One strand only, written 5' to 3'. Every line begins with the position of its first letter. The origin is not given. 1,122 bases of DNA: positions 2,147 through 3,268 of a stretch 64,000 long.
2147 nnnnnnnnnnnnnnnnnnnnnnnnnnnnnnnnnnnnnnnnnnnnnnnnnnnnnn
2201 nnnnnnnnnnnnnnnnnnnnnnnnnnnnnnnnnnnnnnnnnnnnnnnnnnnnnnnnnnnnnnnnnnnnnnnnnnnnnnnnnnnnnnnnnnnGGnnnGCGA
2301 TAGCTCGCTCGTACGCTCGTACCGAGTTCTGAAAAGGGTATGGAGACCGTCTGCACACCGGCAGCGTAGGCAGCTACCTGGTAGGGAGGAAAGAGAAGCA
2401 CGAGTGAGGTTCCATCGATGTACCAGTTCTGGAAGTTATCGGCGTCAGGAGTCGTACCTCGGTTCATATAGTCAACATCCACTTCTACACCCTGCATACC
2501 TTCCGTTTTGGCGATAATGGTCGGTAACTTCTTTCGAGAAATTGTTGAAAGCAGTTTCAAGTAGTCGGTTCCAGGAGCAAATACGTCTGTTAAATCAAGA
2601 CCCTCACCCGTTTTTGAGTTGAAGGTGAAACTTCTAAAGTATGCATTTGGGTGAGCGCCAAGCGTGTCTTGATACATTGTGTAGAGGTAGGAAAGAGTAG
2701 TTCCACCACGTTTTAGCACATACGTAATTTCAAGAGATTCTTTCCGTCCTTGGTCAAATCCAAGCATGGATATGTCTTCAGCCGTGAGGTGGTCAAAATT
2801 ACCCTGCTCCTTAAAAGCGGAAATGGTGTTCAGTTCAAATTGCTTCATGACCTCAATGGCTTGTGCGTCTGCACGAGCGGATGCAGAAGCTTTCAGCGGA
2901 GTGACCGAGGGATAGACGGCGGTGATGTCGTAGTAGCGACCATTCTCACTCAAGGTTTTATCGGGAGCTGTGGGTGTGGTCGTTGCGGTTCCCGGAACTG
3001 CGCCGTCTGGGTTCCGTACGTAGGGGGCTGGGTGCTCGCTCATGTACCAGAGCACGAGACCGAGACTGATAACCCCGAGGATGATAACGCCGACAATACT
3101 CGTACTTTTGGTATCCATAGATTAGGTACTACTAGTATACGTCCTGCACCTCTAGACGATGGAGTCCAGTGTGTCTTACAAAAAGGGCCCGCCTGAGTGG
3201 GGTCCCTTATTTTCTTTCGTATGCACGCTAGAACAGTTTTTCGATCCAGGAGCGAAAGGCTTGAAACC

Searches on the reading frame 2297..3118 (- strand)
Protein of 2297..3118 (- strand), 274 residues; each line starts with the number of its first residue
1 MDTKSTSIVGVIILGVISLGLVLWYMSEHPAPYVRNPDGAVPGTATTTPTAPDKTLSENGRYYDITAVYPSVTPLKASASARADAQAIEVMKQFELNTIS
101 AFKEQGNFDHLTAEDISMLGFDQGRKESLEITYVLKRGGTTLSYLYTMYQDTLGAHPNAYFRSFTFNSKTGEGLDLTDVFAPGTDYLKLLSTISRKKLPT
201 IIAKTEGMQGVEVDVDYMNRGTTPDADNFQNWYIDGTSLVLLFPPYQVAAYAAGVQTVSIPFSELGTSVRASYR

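Call 6: search_protein_families(library=pfam, proteins=[window:2297-3118:-], max_evalue=1)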
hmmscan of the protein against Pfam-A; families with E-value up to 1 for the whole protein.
window:2297-3118:- (274 aa): 1 family
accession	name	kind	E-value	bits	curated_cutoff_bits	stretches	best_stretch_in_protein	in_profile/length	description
PF11738.13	DUF3298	-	1.1e-16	62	24.1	1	178-263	2-84/84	Protein of unknown function (DUF3298)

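Call 26: find_homologous_proteins(query=window:2297-3118:-, max_evalue=1e-20)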
Query window:2297-3118:- (274 aa): 286 proteins with E <= 1e-20 among 1330 candidates; the best 120 are listed.
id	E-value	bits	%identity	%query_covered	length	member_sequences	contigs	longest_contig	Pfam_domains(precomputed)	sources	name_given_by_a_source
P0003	4.8e-178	608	100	100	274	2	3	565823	PF11738.14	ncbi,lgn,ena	ncbi:MAG: RsiV family protein [Patescibacteria group bacterium]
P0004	2.7e-116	406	67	100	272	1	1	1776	PF11738.14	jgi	jgi:hypothetical protein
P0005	3.9e-112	392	70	93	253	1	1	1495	PF11738.14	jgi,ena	-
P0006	1.7e-111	390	65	98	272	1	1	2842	PF11738.14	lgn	-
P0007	1.1e-102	361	60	99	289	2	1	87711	PF11738.14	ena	-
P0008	5.4e-102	359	63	92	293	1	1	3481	PF11738.14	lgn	-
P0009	6.4e-100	352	58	100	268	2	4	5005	PF11738.14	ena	-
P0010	5.4e-99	349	60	100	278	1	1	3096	PF11738.14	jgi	jgi:hypothetical protein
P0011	2.6e-98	347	57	100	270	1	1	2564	PF11738.14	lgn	-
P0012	1.8e-97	344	58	100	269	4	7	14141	PF11738.14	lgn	-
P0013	2.2e-97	344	59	98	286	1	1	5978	PF11738.14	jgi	jgi:hypothetical protein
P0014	3.0e-97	343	57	100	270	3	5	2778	PF11738.14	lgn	-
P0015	5.2e-97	342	58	100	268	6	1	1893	PF11738.14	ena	-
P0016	7.7e-97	342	60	92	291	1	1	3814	PF11738.14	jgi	jgi:hypothetical protein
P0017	1.4e-96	341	57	100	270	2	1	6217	PF11738.14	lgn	-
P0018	2.5e-96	340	57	99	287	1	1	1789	PF11738.14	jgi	jgi:hypothetical protein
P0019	1.2e-95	338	59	100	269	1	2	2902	PF11738.14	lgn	-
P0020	2.2e-95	337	55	100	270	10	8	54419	PF11738.14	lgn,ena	-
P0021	6.0e-95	336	55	100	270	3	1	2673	PF11738.14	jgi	jgi:Protein of unknown function (DUF3298)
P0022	1.1e-94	335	56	100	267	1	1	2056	PF11738.14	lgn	-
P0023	2.3e-92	327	53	100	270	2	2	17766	PF11738.14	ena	-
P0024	2.9e-92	327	56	100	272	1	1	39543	PF11738.14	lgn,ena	-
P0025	1.0e-91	325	55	100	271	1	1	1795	PF11738.14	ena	-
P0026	2.9e-91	324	57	100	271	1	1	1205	PF11738.14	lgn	-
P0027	4.0e-91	323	57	97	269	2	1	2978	PF11738.14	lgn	-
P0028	9.1e-90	319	57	92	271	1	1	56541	PF11738.14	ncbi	-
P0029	1.7e-89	318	54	98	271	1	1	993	PF11738.14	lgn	-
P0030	2.4e-89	317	56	97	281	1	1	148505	PF11738.14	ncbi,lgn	-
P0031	6.5e-89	316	54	99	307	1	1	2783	PF11738.14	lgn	-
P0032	2.7e-87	311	52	97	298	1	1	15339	PF11738.14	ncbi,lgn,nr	ncbi:MAG: yjeA [Parcubacteria group bacterium]|nr:yjeA [Parcubacteria group bacterium]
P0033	4.1e-86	307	52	100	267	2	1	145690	PF11738.14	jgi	-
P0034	3.4e-85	304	52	100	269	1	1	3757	PF11738.14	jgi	jgi:hypothetical protein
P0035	4.2e-85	303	52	97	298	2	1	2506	PF11738.14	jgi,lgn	jgi:hypothetical protein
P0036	3.3e-83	297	52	97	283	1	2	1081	PF11738.14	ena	-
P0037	1.2e-82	295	53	99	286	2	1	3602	PF11738.14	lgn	-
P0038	2.5e-82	294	51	97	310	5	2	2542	PF11738.14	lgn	-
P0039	4.4e-82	293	52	100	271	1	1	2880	PF11738.14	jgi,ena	-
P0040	4.7e-82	293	51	100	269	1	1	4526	PF11738.14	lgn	-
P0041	6.5e-81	290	52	100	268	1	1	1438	PF11738.14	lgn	-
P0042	8.2e-81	289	52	97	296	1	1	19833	PF11738.14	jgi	jgi:hypothetical protein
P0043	5.0e-76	274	51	100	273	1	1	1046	PF11738.14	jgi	-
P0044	9.3e-75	269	47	100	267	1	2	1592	PF11738.14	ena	-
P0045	7.3e-74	267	48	97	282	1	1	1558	PF11738.14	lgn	-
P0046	9.8e-73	263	53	81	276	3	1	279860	PF11738.14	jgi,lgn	-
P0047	1.0e-72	263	49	99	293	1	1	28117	PF11738.14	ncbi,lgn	-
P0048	1.3e-72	262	46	100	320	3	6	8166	PF11738.14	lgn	-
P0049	5.2e-72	260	49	92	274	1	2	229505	PF11738.14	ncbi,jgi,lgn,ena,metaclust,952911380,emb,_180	jgi:hypothetical protein|metaclust:\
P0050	6.6e-72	260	48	93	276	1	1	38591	PF11738.14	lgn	-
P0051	5.4e-71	257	47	92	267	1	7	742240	PF11738.14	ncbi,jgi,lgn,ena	-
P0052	8.2e-71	257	49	92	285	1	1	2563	PF11738.14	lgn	-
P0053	5.7e-70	254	46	100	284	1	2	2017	PF11738.14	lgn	-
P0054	2.7e-69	252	46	100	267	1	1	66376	PF11738.14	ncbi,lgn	-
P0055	3.7e-69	251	48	97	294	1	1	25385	PF11738.14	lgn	-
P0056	4.0e-69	251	49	91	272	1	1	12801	PF11738.14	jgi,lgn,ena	-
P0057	4.0e-69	251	46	100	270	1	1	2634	PF11738.14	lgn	-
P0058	4.5e-69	251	47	99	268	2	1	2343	PF11738.14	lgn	-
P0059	5.0e-69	251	50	99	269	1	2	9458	PF11738.14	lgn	-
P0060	5.3e-69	251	47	92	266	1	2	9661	PF11738.14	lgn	-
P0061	8.9e-69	250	47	99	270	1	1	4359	PF11738.14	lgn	-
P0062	1.6e-68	249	45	100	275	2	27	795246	PF11738.14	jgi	jgi:hypothetical protein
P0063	5.8e-68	247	48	97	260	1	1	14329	PF11738.14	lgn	-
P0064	1.0e-67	246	45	92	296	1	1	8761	PF11738.14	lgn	-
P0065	1.7e-67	246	52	81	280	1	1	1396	PF11738.14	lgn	-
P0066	3.0e-67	245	46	98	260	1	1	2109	PF11738.14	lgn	-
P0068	2.6e-66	242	44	98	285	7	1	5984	PF11738.14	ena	-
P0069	6.1e-66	241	46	100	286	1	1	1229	PF11738.14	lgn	-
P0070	2.1e-65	239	45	100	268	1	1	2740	PF11738.14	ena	-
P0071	2.3e-65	239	49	94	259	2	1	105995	PF11738.14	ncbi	-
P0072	3.6e-65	238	44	92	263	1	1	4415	PF11738.14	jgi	-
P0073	3.9e-65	238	47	99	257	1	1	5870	PF11738.14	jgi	jgi:hypothetical protein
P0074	7.5e-65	237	52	82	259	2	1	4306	PF11738.14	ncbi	ncbi:MAG: RsiV family protein [Minisyncoccia bacterium]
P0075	1.9e-64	236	51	79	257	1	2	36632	PF11738.14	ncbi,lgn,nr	ncbi:MAG: DUF3298 domain-containing protein [Patescibacteria group bacterium]|nr:DUF3298 domain-cont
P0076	2.6e-64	235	46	99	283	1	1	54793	PF11738.14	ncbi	-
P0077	1.1e-63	233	45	100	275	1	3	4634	PF11738.14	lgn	-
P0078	1.2e-63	233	44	99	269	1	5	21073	PF11738.14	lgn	-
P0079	1.8e-63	232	44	97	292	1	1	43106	PF11738.14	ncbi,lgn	-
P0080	3.2e-63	232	47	98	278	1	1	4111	PF11738.14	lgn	-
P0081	4.5e-63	231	47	93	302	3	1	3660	PF11738.14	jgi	-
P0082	4.8e-63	231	51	81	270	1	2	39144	PF11738.14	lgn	-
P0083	5.2e-63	231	44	99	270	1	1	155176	PF11738.14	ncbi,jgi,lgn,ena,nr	ncbi:MAG TPA: RsiV family protein [Candidatus Paceibacterota bacterium]|nr:RsiV family protein [Cand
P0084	6.3e-63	231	45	97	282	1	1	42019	PF11738.14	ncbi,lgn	-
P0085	7.6e-63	230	45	99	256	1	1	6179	PF11738.14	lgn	-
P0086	1.3e-62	230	49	80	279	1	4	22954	PF11738.14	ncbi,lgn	-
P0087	1.4e-62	230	47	87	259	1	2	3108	PF11738.14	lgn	-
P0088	1.4e-62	230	47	97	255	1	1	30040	PF11738.14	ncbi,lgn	-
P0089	1.5e-62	229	43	98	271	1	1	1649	PF11738.14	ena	-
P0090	1.5e-62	229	45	99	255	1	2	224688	PF11738.14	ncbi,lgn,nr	ncbi:MAG: RsiV family protein [bacterium]|nr:RsiV family protein [bacterium] MDO8742215.1 RsiV famil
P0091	1.8e-62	229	43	99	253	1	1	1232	PF11738.14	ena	-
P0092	2.1e-62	229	50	79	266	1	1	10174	PF11738.14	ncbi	-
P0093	3.1e-62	228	45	95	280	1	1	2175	PF11738.14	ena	-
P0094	3.9e-62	228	44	100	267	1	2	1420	PF11738.14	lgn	-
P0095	3.9e-62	228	48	85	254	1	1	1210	PF11738.14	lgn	-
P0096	1.0e-61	227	50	80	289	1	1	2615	PF11738.14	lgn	-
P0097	1.4e-61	226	50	81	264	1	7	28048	PF11738.14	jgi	jgi:hypothetical protein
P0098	1.6e-61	226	47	82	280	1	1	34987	PF11738.14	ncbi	-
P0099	1.9e-61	226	45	98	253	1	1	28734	PF11738.14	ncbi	-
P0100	2.1e-61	226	43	100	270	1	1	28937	PF11738.14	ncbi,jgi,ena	ncbi:MAG TPA: RsiV family protein [Candidatus Paceibacterota bacterium]|jgi:hypothetical protein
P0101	2.2e-61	226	44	100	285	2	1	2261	PF11738.14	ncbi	-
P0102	2.8e-61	225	47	97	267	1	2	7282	PF11738.14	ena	-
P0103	4.2e-61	225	47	100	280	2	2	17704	PF11738.14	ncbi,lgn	-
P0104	8.8e-61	224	46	92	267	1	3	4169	PF11738.14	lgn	-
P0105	9.3e-61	224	44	93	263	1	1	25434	PF11738.14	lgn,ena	-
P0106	2.1e-60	222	46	97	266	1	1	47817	PF11738.14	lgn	-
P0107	2.6e-60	222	44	98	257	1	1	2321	PF11738.14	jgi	jgi:peptidoglycan-N-acetylglucosamine deacetylase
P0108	2.9e-60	222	45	93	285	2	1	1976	PF11738.14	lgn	-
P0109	3.6e-60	222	46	93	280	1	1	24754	PF11738.14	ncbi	-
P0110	5.0e-60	221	42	99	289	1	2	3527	PF11738.14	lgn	-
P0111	5.8e-60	221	43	100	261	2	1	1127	PF11738.14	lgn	-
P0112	6.1e-60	221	48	85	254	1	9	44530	PF11738.14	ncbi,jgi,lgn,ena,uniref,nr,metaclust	ncbi:hypothetical protein A3A36_00660 [Candidatus Kaiserbacteria bacterium RIFCSPLOWO2_01_FULL_52_12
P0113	6.8e-60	221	46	91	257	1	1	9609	PF11738.14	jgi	jgi:hypothetical protein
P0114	1.3e-59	220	45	99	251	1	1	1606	PF11738.14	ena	-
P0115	1.4e-59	220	45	91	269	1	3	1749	PF11738.14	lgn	-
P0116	1.5e-59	220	50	79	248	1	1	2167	PF11738.14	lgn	-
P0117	1.5e-59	220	44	93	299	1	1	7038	PF11738.14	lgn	-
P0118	1.7e-59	219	49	86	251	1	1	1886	PF11738.14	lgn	-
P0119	2.3e-59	219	44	99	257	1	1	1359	PF11738.14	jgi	jgi:hypothetical protein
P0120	2.5e-59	219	46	96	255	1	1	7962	PF11738.14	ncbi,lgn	-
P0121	3.8e-59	218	44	92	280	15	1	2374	PF11738.14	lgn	-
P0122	5.1e-59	218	48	98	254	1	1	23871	PF11738.14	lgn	-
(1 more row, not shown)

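Call 28: find_encoding_contigs(protein=P0004, flank=4000, max_places=2)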
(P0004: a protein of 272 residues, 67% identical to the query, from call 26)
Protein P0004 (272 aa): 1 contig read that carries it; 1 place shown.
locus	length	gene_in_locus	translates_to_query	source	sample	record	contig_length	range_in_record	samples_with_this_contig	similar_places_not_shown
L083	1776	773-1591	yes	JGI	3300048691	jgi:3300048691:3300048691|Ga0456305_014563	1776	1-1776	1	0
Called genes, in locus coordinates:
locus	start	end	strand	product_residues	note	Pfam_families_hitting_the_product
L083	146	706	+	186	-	-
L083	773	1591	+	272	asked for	PF11738:DUF3298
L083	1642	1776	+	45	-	?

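Call 29: find_encoding_contigs(protein=P0006, flank=4000, max_places=2)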
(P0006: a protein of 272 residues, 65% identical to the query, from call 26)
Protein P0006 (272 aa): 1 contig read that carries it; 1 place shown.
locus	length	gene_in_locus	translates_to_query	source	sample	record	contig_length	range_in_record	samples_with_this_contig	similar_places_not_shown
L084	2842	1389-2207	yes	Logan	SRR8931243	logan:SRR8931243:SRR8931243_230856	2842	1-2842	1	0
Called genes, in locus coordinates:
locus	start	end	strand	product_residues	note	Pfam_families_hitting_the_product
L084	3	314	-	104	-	?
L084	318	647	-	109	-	PF00237:Ribosomal_L22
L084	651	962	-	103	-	PF00203:Ribosomal_S19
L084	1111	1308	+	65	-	-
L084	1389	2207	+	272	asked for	PF11738:DUF3298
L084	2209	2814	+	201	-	PF00702:Hydrolase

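Call 30: find_encoding_contigs(protein=P0007, flank=4000, max_places=2)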
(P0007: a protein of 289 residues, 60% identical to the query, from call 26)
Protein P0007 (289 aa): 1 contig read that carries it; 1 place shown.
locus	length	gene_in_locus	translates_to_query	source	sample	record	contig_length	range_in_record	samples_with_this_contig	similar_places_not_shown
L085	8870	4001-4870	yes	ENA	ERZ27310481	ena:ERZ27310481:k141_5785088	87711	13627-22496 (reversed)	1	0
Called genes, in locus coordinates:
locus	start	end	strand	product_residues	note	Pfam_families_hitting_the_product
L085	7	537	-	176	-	PF00281:Ribosomal_L5, PF00673:Ribosomal_L5_C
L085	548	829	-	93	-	PF00467:KOW, PF17136:ribosomal_L24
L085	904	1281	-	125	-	PF00238:Ribosomal_L14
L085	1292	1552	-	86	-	PF00366:Ribosomal_S17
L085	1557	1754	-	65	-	PF00831:Ribosomal_L29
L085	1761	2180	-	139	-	PF00252:Ribosomal_L16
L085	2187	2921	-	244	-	PF07650:KH_2, PF13083:KH_KhpA-B (faint), PF00189:Ribosomal_S3_C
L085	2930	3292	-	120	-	PF00237:Ribosomal_L22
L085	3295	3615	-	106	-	PF00203:Ribosomal_S19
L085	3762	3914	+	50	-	-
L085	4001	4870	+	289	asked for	PF11738:DUF3298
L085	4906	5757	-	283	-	PF03171:2OG-FeII_Oxy (weak)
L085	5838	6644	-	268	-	PF00181:Ribosomal_L2_N, PF03947:Ribosomal_L2_C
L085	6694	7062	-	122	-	PF00276:Ribosomal_L23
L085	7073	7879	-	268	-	PF00573:Ribosomal_L4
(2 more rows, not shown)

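Call 31: find_encoding_contigs(protein=P0008, flank=4000, max_places=2)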
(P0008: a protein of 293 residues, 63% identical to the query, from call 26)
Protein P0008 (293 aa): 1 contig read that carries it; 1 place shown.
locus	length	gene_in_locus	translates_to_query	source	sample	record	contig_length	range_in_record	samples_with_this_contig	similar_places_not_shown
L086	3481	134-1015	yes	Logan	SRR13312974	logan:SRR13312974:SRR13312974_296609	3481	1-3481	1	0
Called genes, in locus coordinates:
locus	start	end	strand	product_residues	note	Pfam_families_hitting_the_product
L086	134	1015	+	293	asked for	PF11738:DUF3298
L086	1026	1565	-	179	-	-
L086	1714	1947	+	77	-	-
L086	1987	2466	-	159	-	PF00293:NUDIX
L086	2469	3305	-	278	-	PF03171:2OG-FeII_Oxy (weak)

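Call 37: find_encoding_contigs(protein=P0012, flank=3000, max_places=3)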
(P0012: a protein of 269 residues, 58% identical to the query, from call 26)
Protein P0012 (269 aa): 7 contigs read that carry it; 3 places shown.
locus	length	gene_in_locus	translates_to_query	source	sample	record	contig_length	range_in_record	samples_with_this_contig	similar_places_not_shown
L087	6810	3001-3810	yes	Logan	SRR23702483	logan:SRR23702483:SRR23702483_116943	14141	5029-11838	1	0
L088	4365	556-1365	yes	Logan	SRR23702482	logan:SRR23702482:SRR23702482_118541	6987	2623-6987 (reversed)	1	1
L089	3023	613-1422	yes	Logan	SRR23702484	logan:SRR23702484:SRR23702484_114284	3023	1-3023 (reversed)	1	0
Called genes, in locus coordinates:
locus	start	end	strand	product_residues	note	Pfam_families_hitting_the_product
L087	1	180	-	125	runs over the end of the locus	PF00238:Ribosomal_L14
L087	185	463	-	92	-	PF00366:Ribosomal_S17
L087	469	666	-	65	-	PF00831:Ribosomal_L29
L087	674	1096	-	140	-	PF00252:Ribosomal_L16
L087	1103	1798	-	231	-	PF07650:KH_2, PF00189:Ribosomal_S3_C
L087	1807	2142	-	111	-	PF00237:Ribosomal_L22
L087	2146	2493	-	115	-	PF00203:Ribosomal_S19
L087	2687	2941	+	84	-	-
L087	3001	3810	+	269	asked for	PF11738:DUF3298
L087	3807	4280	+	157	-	PF00293:NUDIX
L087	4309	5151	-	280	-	PF03171:2OG-FeII_Oxy (faint)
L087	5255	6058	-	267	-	PF00181:Ribosomal_L2_N, PF03947:Ribosomal_L2_C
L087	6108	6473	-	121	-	PF00276:Ribosomal_L23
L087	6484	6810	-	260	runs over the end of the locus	PF00573:Ribosomal_L4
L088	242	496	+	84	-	-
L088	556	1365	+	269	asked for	PF11738:DUF3298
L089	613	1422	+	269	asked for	PF11738:DUF3298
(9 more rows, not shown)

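Call 38: find_encoding_contigs(protein=P0013, flank=3000, max_places=2)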
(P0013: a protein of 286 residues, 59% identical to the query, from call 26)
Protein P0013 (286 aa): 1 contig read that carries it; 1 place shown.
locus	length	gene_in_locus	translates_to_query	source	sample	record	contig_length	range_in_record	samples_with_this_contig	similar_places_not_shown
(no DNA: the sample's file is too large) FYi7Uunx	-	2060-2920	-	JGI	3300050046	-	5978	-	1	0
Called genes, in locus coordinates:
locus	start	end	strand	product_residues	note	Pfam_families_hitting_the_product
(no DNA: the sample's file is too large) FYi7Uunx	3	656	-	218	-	?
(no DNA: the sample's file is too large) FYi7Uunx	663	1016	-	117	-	PF00237:Ribosomal_L22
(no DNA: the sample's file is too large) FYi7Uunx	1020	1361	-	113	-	PF00203:Ribosomal_S19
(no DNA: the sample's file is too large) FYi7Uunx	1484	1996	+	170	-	-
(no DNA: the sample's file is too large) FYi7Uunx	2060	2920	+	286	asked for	PF11738:DUF3298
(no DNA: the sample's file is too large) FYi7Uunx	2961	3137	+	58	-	-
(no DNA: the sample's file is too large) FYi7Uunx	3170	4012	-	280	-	PF00181:Ribosomal_L2_N, PF03947:Ribosomal_L2_C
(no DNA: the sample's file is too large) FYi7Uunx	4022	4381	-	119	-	PF00276:Ribosomal_L23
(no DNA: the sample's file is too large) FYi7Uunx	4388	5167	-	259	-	PF00573:Ribosomal_L4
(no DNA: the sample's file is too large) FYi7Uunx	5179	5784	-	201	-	PF00297:Ribosomal_L3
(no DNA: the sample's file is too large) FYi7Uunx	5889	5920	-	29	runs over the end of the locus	?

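Call 39: find_encoding_contigs(protein=P0009, flank=3000, max_places=3)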
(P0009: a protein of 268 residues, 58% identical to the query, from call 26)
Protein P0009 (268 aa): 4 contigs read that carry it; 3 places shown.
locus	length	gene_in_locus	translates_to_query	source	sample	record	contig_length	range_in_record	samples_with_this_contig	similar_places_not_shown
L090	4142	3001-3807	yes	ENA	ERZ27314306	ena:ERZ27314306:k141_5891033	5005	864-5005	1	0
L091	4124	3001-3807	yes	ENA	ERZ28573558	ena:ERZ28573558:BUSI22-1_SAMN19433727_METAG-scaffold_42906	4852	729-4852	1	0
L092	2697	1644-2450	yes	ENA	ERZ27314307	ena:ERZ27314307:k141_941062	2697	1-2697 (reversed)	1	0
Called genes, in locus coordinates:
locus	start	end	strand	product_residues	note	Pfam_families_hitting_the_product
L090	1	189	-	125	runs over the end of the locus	PF00238:Ribosomal_L14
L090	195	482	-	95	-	PF00366:Ribosomal_S17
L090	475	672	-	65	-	PF00831:Ribosomal_L29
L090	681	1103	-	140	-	PF00252:Ribosomal_L16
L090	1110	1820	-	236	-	PF07650:KH_2, PF00189:Ribosomal_S3_C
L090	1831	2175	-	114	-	PF00237:Ribosomal_L22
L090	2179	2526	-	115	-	PF00203:Ribosomal_S19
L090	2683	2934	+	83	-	-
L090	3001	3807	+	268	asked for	PF11738:DUF3298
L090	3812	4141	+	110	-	?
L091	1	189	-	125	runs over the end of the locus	PF00238:Ribosomal_L14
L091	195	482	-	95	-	PF00366:Ribosomal_S17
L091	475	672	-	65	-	PF00831:Ribosomal_L29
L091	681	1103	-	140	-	PF00252:Ribosomal_L16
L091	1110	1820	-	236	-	PF07650:KH_2, PF00189:Ribosomal_S3_C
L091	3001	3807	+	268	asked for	PF11738:DUF3298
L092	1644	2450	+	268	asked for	PF11738:DUF3298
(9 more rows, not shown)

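Call 45: find_homologous_proteins(query=A1, max_evalue=10)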
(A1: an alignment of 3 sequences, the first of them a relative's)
Query A1 (3 sequences) (83 aa, profile of the alignment): 2 proteins with E <= 10 among 23 candidates.
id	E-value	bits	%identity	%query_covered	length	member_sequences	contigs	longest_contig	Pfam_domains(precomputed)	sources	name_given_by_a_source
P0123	1.3e-41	158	95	99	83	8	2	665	-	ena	-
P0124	1.2e-22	98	35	41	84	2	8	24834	-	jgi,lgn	jgi:hypothetical protein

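Call 46: find_encoding_contigs(protein=P0005, flank=3000, max_places=2)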
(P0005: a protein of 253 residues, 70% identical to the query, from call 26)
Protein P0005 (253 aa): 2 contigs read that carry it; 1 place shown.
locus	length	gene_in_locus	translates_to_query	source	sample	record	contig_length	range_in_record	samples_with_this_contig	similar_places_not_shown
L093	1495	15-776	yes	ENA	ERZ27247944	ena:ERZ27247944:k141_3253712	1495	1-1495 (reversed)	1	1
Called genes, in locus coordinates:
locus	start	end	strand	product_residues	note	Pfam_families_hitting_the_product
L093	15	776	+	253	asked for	PF11738:DUF3298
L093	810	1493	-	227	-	?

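Call 47: find_encoding_contigs(protein=P0010, flank=3000, max_places=2)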
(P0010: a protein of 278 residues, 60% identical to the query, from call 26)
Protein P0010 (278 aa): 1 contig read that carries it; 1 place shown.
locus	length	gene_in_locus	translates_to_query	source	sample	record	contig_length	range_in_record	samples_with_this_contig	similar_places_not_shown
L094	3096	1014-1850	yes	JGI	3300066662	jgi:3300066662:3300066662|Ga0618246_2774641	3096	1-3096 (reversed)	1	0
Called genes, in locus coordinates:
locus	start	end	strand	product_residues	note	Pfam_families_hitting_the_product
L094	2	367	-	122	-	?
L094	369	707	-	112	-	PF00203:Ribosomal_S19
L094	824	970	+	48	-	-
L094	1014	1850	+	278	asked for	PF11738:DUF3298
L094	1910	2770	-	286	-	-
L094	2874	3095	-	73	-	?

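Call 48: find_encoding_contigs(protein=P0017, flank=3000, max_places=2)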
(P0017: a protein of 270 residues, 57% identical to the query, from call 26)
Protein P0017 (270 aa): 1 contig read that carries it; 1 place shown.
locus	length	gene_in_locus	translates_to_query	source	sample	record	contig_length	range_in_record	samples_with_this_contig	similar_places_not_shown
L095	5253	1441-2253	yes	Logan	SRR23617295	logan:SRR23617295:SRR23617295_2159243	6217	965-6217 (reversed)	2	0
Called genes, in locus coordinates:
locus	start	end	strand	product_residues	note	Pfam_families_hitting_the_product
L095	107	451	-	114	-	PF00237:Ribosomal_L22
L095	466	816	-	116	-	PF00203:Ribosomal_S19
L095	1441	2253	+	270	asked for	PF11738:DUF3298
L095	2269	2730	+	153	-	PF00293:NUDIX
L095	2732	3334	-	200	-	PF00702:Hydrolase, PF13419:HAD_2 (weak)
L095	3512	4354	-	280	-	PF00181:Ribosomal_L2_N, PF03947:Ribosomal_L2_C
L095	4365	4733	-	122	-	PF00276:Ribosomal_L23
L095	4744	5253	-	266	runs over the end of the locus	PF00573:Ribosomal_L4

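Call 50: find_encoding_contigs(protein=P0003, flank=2500, max_places=10)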
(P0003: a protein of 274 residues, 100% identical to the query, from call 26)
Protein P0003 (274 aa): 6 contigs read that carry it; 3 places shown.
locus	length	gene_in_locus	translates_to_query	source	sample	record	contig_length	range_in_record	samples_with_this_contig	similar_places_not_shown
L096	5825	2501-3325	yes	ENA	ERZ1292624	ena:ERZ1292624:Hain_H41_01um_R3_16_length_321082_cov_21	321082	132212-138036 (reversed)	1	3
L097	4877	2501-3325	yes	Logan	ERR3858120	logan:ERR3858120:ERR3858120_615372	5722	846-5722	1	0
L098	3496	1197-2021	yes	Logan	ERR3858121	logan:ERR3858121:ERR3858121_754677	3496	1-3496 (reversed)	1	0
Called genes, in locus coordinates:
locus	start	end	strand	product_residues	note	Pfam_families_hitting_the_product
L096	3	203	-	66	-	PF00831:Ribosomal_L29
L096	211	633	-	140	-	PF00252:Ribosomal_L16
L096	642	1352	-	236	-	PF07650:KH_2, PF00189:Ribosomal_S3_C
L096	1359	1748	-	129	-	PF00237:Ribosomal_L22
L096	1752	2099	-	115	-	PF00203:Ribosomal_S19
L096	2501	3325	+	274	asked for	PF11738:DUF3298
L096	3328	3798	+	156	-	PF00293:NUDIX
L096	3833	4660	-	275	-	-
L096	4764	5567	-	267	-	PF00181:Ribosomal_L2_N, PF03947:Ribosomal_L2_C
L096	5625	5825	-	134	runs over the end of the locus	PF00276:Ribosomal_L23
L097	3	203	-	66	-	PF00831:Ribosomal_L29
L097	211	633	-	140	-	PF00252:Ribosomal_L16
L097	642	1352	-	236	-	PF07650:KH_2, PF00189:Ribosomal_S3_C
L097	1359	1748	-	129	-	PF00237:Ribosomal_L22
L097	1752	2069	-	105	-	PF00203:Ribosomal_S19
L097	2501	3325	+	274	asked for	PF11738:DUF3298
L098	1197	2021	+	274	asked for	PF11738:DUF3298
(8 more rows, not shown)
